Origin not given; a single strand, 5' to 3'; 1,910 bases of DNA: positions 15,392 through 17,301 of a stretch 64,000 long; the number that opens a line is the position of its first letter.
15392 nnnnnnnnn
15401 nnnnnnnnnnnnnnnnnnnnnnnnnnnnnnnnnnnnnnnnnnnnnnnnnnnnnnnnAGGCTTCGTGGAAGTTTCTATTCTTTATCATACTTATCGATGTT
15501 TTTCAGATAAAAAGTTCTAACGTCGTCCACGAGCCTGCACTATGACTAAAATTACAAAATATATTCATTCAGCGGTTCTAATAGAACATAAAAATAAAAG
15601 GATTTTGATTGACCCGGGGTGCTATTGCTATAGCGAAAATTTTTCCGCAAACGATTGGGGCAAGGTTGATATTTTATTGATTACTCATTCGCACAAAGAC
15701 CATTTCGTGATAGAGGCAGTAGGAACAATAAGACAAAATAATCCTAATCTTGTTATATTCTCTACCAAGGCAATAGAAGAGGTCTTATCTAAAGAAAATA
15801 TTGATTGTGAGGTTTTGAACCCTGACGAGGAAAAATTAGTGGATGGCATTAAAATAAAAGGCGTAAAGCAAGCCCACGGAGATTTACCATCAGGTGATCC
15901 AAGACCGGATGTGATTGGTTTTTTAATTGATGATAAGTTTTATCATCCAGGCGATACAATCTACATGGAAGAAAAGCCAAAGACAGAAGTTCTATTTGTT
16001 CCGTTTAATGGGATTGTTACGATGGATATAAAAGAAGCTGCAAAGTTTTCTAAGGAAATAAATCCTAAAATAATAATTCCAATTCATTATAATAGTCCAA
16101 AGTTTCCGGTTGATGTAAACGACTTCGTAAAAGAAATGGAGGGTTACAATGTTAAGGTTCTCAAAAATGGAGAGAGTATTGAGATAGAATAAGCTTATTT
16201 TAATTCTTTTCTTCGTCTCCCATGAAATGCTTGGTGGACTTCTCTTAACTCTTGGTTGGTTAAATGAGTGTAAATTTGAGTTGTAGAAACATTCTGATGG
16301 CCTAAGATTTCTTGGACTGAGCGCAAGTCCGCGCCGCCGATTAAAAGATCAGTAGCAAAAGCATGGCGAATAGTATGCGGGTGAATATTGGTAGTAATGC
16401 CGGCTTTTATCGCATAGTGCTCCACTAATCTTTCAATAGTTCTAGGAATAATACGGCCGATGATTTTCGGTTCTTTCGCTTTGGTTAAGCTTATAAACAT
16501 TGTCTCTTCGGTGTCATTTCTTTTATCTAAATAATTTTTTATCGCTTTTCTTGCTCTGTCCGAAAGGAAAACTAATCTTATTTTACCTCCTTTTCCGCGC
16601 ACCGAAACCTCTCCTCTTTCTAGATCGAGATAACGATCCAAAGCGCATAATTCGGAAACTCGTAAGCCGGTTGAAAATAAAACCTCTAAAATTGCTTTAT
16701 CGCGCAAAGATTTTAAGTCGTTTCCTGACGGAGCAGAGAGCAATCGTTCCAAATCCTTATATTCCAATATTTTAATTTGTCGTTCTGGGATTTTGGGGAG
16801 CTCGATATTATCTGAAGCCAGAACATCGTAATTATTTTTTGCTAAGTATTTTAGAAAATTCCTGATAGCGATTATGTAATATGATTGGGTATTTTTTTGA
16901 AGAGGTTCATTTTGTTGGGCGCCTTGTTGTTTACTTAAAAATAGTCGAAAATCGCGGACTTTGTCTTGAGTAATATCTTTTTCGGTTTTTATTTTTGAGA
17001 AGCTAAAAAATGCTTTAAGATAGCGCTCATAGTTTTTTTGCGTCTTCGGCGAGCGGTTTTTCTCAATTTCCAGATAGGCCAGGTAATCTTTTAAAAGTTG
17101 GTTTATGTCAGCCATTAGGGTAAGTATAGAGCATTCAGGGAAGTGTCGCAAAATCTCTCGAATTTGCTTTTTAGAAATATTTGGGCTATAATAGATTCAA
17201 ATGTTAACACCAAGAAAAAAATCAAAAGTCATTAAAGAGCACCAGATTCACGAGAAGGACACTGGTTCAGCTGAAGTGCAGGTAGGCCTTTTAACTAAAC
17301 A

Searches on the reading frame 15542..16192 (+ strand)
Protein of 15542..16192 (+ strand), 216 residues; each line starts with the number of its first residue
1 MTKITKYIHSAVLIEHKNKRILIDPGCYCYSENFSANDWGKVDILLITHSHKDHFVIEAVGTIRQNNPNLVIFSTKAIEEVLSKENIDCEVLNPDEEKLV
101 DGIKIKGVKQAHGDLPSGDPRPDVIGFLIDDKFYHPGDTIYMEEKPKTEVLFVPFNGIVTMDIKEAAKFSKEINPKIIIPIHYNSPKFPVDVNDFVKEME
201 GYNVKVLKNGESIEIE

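Call 14: search_protein_families(library=pfam, proteins=[window:15542-16192:+], max_evalue=0.01)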
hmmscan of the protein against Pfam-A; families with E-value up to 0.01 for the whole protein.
window:15542-16192:+ (216 aa): 3 families
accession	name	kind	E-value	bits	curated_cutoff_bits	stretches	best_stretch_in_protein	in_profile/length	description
PF13483.12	Lactamase_B_3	-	6.6e-25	88.4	24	1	3-182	1-160/160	Beta-lactamase superfamily domain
PF12706.13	Lactamase_B_2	-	1.9e-15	57.5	27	1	20-183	2-200/200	Beta-lactamase superfamily domain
PF00753.33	Lactamase_B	-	7.4e-11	42.8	22.7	1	7-55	4-57/196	Metallo-beta-lactamase superfamily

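Call 15: find_encoding_contigs(protein=window:15542-16192:+, flank=10000, max_places=10)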
Protein window:15542-16192:+ (216 aa): 1 contig read that carries it; 1 place shown.
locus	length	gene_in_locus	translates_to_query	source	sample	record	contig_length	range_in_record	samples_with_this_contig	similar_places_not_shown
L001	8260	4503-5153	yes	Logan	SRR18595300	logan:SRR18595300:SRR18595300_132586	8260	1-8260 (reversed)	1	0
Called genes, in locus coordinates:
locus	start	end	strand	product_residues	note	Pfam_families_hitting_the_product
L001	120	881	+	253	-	PF00215:OMPdecase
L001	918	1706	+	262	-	-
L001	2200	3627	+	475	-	PF28123:DUF8370, PF28130:DUF8371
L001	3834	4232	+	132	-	-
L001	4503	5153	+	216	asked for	PF00753:Lactamase_B, PF13483:Lactamase_B_3, PF23023:Anti-Pycsar_Apyc1 (weak), PF12706:Lactamase_B_2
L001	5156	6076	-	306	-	PF02899:Phage_int_SAM_1, PF13102:Phage_int_SAM_5, PF13495:Phage_int_SAM_4 (faint), PF00589:Phage_integrase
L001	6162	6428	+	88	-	PF00312:Ribosomal_S15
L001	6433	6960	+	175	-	PF01936:NYN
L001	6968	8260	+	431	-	?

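Call 26: find_homologous_proteins(query=window:15542-16192:+, max_evalue=1e-10)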
Query window:15542-16192:+ (216 aa): 89 proteins with E <= 1e-10 among 313 candidates.
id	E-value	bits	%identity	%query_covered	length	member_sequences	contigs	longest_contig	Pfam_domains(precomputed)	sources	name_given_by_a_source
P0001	9.5e-141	485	100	100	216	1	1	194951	PF12706.14,PF23023.2,PF13483.13,PF00753.34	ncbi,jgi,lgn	ncbi:MAG: MBL fold metallo-hydrolase [Candidatus Paceibacterota bacterium]|jgi:L-ascorbate metabolis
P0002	4.5e-97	342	69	99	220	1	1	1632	PF12706.14,PF23023.2,PF13483.13,PF00753.34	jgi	jgi:L-ascorbate metabolism protein UlaG (beta-lactamase superfamily)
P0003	5.7e-96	338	68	99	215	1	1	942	PF12706.14,PF23023.2,PF13483.13,PF00753.34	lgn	-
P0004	1.6e-95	337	69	99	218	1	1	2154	PF12706.14,PF23023.2,PF13483.13,PF00753.34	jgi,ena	-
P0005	2.0e-95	337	67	99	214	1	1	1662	PF12706.14,PF23023.2,PF13483.13,PF00753.34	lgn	-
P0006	2.7e-95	336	68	99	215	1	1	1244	PF12706.14,PF23023.2,PF13483.13,PF00753.34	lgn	-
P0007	4.8e-95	335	69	100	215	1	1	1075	PF12706.14,PF23023.2,PF13483.13,PF00753.34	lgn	-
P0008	7.3e-95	335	67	98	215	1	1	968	PF12706.14,PF23023.2,PF13483.13,PF00753.34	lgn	-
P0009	2.1e-94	333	66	99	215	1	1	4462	PF12706.14,PF23023.2,PF13483.13,PF00753.34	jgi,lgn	jgi:L-ascorbate metabolism protein UlaG (beta-lactamase superfamily)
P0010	1.4e-93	331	68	99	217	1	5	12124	PF12706.14,PF23023.2,PF13483.13,PF00753.34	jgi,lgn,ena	-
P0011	1.7e-93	330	67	100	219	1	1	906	PF12706.14,PF23023.2,PF13483.13,PF00753.34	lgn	-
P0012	4.1e-93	329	65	99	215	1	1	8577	PF12706.14,PF23023.2,PF13483.13,PF00753.34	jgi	jgi:L-ascorbate metabolism protein UlaG (beta-lactamase superfamily)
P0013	5.5e-93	329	68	99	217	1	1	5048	PF12706.14,PF23023.2,PF13483.13,PF00753.34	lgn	-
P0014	2.2e-92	327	65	99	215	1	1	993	PF12706.14,PF23023.2,PF13483.13,PF00753.34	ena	-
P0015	3.7e-92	326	68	99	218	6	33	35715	PF12706.14,PF23023.2,PF13483.13,PF00753.34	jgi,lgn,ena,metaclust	metaclust:\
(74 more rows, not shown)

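Call 38: find_encoding_contigs(protein=P0015, flank=4000, max_places=10)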
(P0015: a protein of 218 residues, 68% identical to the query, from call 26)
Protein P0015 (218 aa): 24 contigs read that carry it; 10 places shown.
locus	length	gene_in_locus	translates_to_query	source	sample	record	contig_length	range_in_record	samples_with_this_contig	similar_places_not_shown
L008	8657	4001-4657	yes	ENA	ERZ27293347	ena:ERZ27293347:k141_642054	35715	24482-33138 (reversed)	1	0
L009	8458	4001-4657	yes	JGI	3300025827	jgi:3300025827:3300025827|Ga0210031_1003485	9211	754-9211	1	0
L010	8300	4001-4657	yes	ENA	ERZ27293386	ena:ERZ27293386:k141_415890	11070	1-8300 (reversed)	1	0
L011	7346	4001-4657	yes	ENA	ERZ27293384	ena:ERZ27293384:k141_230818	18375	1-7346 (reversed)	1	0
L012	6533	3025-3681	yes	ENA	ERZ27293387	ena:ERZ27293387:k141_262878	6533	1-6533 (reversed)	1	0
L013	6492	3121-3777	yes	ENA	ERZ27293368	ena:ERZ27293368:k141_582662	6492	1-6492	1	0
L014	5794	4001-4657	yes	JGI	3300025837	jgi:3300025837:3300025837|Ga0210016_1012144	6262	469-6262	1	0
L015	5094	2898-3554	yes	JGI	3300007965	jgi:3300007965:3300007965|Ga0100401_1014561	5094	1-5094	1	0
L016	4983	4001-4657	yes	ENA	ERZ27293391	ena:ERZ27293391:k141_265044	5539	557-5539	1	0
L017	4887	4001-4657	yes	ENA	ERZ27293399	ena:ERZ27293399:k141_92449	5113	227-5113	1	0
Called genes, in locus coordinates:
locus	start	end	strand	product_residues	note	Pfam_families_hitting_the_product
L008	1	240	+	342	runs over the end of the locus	PF13207:AAA_17, PF00406:ADK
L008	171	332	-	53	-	-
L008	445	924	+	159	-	PF00293:NUDIX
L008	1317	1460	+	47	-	-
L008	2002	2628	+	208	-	PF02163:Peptidase_M50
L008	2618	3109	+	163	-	PF00164:Ribosom_S12_S23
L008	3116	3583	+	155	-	PF00177:Ribosomal_S7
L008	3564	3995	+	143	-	PF05635:23S_rRNA_IVP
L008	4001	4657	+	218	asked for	PF00753:Lactamase_B (weak), PF13483:Lactamase_B_3, PF23023:Anti-Pycsar_Apyc1 (faint), PF12706:Lactamase_B_2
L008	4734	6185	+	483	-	PF00535:Glycos_transf_2, PF04138:GtrA_DPMS_TM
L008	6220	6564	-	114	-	PF05635:23S_rRNA_IVP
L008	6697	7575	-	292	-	PF02366:PMT (weak)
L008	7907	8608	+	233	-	PF00535:Glycos_transf_2, PF13641:Glyco_tranf_2_3 (weak)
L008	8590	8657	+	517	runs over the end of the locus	PF13231:PMT_2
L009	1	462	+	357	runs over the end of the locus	PF13207:AAA_17 (weak), PF00406:ADK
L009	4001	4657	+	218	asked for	PF00753:Lactamase_B (weak), PF13483:Lactamase_B_3, PF23023:Anti-Pycsar_Apyc1 (faint), PF12706:Lactamase_B_2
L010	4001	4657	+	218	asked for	PF00753:Lactamase_B (weak), PF13483:Lactamase_B_3, PF23023:Anti-Pycsar_Apyc1 (faint), PF12706:Lactamase_B_2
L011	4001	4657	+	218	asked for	PF00753:Lactamase_B (weak), PF13483:Lactamase_B_3, PF23023:Anti-Pycsar_Apyc1 (faint), PF12706:Lactamase_B_2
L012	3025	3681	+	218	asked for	PF00753:Lactamase_B (weak), PF13483:Lactamase_B_3, PF23023:Anti-Pycsar_Apyc1 (faint), PF12706:Lactamase_B_2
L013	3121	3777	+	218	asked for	PF00753:Lactamase_B (weak), PF13483:Lactamase_B_3, PF23023:Anti-Pycsar_Apyc1 (faint), PF12706:Lactamase_B_2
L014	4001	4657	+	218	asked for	PF00753:Lactamase_B (weak), PF13483:Lactamase_B_3, PF23023:Anti-Pycsar_Apyc1 (faint), PF12706:Lactamase_B_2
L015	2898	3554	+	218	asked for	PF00753:Lactamase_B (weak), PF13483:Lactamase_B_3, PF23023:Anti-Pycsar_Apyc1 (faint), PF12706:Lactamase_B_2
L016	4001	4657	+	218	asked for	PF00753:Lactamase_B (weak), PF13483:Lactamase_B_3, PF23023:Anti-Pycsar_Apyc1 (faint), PF12706:Lactamase_B_2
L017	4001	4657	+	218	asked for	PF00753:Lactamase_B (weak), PF13483:Lactamase_B_3, PF23023:Anti-Pycsar_Apyc1 (faint), PF12706:Lactamase_B_2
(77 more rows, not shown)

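Call 39: find_encoding_contigs(protein=P0010, flank=4000, max_places=6)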
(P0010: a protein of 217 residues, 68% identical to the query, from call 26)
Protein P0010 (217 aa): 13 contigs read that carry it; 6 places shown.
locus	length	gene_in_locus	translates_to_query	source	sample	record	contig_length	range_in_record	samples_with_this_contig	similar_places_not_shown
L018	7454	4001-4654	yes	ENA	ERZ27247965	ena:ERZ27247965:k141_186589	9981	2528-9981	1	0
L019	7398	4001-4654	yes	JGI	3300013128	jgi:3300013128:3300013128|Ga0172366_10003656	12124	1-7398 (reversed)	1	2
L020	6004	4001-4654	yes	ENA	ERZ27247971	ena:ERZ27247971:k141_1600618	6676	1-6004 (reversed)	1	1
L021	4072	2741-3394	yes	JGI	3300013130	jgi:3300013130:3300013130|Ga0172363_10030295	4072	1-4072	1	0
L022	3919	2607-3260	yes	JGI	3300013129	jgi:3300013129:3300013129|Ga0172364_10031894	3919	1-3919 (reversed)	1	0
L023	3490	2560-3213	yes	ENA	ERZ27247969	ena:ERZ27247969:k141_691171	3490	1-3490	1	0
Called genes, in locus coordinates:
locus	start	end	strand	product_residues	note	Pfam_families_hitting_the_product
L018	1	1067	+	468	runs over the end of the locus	PF00474:SSF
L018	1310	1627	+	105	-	PF00076:RRM_1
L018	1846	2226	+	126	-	PF05973:Gp49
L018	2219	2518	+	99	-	PF13744:HTH_37 (weak), PF13560:HTH_31, PF12844:HTH_19 (weak), PF13443:HTH_26 (weak), PF01381:HTH_3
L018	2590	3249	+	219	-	PF00398:RrnaAD, PF01209:Ubie_methyltran, PF13489:Methyltransf_23, PF01135:PCMT (weak), PF13649:Methyltransf_25, PF13847:Methyltransf_31, PF08241:Methyltransf_11, PF08242:Methyltransf_12, +5 more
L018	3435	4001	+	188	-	PF13875:DUF4202, PF01966:HD (weak)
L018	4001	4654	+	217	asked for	PF00753:Lactamase_B, PF13483:Lactamase_B_3, PF23023:Anti-Pycsar_Apyc1 (faint), PF12706:Lactamase_B_2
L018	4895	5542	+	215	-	PF01936:NYN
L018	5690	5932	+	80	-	-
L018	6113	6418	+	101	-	-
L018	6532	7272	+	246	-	-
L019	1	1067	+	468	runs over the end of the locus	PF00474:SSF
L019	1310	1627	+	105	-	PF00076:RRM_1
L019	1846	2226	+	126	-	PF05973:Gp49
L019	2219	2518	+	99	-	PF13744:HTH_37 (weak), PF13560:HTH_31, PF12844:HTH_19 (weak), PF13443:HTH_26 (weak), PF01381:HTH_3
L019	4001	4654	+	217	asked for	PF00753:Lactamase_B, PF13483:Lactamase_B_3, PF23023:Anti-Pycsar_Apyc1 (faint), PF12706:Lactamase_B_2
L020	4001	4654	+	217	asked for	PF00753:Lactamase_B, PF13483:Lactamase_B_3, PF23023:Anti-Pycsar_Apyc1 (faint), PF12706:Lactamase_B_2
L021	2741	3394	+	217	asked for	PF00753:Lactamase_B, PF13483:Lactamase_B_3, PF23023:Anti-Pycsar_Apyc1 (faint), PF12706:Lactamase_B_2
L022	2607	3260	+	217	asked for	PF00753:Lactamase_B, PF13483:Lactamase_B_3, PF23023:Anti-Pycsar_Apyc1 (faint), PF12706:Lactamase_B_2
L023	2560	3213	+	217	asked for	PF00753:Lactamase_B, PF13483:Lactamase_B_3, PF23023:Anti-Pycsar_Apyc1 (faint), PF12706:Lactamase_B_2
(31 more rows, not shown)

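Call 48: search_protein_families(library=padloc, proteins=[window:15542-16192:+], max_evalue=0.01)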
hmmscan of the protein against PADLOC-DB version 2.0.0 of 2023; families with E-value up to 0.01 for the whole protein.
window:15542-16192:+ (216 aa): 1 family
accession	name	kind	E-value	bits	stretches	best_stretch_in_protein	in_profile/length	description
PDLC03805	RTasMBL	-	0.001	16.3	1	11-55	13-61/322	DRT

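Call 79: find_encoding_contigs(protein=P0013, flank=5000, max_places=4)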
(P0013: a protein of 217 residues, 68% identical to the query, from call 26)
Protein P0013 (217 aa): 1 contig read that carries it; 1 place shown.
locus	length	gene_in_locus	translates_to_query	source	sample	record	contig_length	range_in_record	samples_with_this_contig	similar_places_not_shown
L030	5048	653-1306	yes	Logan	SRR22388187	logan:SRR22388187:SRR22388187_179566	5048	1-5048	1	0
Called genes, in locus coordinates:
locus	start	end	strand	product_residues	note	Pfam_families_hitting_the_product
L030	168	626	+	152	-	PF04463:2-thiour_desulf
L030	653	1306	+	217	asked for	PF00753:Lactamase_B, PF13483:Lactamase_B_3, PF23023:Anti-Pycsar_Apyc1 (faint), PF12706:Lactamase_B_2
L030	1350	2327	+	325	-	PF00389:2-Hacid_dh, PF02826:2-Hacid_dh_C, PF03446:NAD_binding_2 (weak), PF07991:KARI_N (weak)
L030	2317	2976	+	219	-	PF13529:Peptidase_C39_2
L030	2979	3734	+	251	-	PF02810:SEC-C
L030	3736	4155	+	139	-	PF13673:Acetyltransf_10, PF00583:Acetyltransf_1, PF13508:Acetyltransf_7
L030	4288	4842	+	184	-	-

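Call 80: find_encoding_contigs(protein=P0004, flank=5000, max_places=4)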
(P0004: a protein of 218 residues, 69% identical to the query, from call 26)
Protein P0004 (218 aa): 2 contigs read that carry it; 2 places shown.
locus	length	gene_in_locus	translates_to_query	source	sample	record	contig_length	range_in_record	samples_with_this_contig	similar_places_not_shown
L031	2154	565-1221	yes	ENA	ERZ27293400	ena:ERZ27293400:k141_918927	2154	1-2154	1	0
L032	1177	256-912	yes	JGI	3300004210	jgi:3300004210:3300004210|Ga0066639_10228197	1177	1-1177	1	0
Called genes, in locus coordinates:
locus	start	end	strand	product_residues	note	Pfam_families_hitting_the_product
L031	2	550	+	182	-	?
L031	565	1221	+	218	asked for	PF00753:Lactamase_B (weak), PF13483:Lactamase_B_3, PF23023:Anti-Pycsar_Apyc1 (weak), PF12706:Lactamase_B_2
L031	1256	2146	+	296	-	-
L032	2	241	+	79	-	?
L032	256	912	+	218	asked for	PF00753:Lactamase_B (weak), PF13483:Lactamase_B_3, PF23023:Anti-Pycsar_Apyc1 (weak), PF12706:Lactamase_B_2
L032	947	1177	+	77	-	?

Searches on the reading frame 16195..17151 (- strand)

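Call 47: search_protein_families(library=pfam, proteins=[window:16195-17151:-], max_evalue=0.001)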
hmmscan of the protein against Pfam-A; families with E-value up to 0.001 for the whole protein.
window:16195-17151:- (318 aa): 4 families
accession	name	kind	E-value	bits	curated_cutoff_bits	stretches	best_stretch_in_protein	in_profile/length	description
PF00589.27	Phage_integrase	-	8.3e-42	143.3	27.1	1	129-300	3-171/172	Phage integrase family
PF02899.23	Phage_int_SAM_1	-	4.5e-13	49.7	22.3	1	20-105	1-81/83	Phage integrase, N-terminal SAM-like domain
PF13495.12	Phage_int_SAM_4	-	2.1e-07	31.7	27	0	20-75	2-56/85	Phage integrase, N-terminal SAM-like domain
PF13102.12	Phage_int_SAM_5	-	4.5e-07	30.6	22.3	1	28-107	12-86/98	Phage integrase SAM-like domain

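Call 83: search_protein_families(library=ncbifam, proteins=[window:16195-17151:-], max_evalue=0.001)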
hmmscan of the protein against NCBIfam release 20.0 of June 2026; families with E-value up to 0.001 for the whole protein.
window:16195-17151:- (318 aa): 12 families
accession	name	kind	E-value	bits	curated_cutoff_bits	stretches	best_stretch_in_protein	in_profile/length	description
TIGR02224.1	recomb_XerC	equivalog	6e-74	249.1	335.15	1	21-315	1-295/295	tyrosine recombinase XerC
TIGR02225.1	recomb_XerD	equivalog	6.1e-71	239.1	329.6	1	22-312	2-289/290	site-specific tyrosine recombinase XerD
NF040815.2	recomb_XerA_Arch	equivalog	1.4e-69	234.6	220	1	22-305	2-262/263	site-specific tyrosine recombinase/integron integrase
NF001399.0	PRK00283.1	subfamily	1.1e-68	231.7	279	1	16-312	5-298/300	tyrosine recombinase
NF002331.0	PRK01287.1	subfamily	1.8e-46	158.8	371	1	16-315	26-330/365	site-specific tyrosine recombinase XerC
TIGR02249.1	integrase_gron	subfamily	6.2e-31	107.9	265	2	234-306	237-309/315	integron integrase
NF003462.0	PRK05084.1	equivalog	4.2e-29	101.4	267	1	149-306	195-353/360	tyrosine recombinase XerS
NF011946.0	PRK15417.1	equivalog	2.1e-20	73.2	435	1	237-299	255-317/337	integron integrase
NF007371.0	PRK09871.1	subfamily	1.4e-14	54.1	222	1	148-296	25-173/198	tyrosine-type DNA invertase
NF007370.0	PRK09870.1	subfamily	2e-12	47.2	221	1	127-312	11-194/200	tyrosine-type DNA invertase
NF040693.1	recomb_GmtY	equivalog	9.8e-08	31.6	340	1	256-304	391-439/441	gamma-mobile-trio recombinase GmtY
NF041502.1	integrase_1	equivalog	4.8e-05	22.3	350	0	242-308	305-371/484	site-specific integrase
